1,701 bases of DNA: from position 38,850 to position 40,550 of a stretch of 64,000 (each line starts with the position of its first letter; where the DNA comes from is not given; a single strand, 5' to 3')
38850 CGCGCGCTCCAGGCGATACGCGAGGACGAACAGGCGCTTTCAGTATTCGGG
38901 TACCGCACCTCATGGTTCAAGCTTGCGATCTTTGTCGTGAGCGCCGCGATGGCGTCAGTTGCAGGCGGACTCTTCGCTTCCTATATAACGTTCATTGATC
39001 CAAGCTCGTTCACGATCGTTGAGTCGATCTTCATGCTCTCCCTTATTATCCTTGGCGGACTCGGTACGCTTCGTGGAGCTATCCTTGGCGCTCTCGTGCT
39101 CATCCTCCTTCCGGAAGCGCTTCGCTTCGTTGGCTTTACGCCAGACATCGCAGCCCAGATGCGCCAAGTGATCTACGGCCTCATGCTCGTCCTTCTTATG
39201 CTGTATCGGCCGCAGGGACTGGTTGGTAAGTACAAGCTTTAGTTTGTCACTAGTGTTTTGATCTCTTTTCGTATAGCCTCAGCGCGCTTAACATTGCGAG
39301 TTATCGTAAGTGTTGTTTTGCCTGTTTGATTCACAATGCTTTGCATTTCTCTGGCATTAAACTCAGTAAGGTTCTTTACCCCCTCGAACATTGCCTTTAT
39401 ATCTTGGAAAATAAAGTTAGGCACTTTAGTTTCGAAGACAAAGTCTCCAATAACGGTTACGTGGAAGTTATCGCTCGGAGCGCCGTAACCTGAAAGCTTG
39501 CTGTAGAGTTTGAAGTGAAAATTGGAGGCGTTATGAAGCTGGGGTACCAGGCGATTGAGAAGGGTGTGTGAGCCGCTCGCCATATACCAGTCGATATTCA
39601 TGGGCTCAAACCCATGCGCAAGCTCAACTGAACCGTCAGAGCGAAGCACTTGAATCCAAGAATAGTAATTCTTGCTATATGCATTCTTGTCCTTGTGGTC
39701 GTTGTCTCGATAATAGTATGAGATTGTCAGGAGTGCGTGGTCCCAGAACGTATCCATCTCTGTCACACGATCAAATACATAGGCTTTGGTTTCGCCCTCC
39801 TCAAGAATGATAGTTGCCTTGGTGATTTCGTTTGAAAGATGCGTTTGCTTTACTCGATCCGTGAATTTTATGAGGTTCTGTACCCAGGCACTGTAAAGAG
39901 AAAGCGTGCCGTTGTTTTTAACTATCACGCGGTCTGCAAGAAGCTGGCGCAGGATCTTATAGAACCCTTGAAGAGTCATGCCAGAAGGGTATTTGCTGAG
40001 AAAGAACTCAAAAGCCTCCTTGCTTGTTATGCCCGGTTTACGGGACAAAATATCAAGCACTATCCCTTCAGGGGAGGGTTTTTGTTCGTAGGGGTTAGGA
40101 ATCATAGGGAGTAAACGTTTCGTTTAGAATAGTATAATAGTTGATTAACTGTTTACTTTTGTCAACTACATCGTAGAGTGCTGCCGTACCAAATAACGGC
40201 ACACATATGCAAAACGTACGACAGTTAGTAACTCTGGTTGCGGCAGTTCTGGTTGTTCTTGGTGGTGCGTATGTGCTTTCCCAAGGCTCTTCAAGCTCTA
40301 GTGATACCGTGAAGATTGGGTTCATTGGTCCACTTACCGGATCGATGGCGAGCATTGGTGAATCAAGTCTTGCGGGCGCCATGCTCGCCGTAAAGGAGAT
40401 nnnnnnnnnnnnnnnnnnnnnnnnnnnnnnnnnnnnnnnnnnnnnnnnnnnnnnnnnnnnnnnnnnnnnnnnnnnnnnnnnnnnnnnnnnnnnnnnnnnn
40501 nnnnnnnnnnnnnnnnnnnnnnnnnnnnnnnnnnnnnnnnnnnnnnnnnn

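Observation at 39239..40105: Cassette 5 regulator slot is occupied by a non-homologous 288 aa protein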

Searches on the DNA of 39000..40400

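Call 62: search_rna_families(source=window, start=39000, end=40400, threshold=evalue, max_evalue=1)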
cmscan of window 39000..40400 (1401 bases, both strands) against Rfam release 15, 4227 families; matches with E-value up to 1: 1.
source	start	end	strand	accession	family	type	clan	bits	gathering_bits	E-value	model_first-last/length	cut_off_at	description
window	40270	40300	-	RF02089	CLRN1-AS1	Gene; lncRNA;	-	14.3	48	0.92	1-79/79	no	CLRN1 antisense RNA 1 conserved region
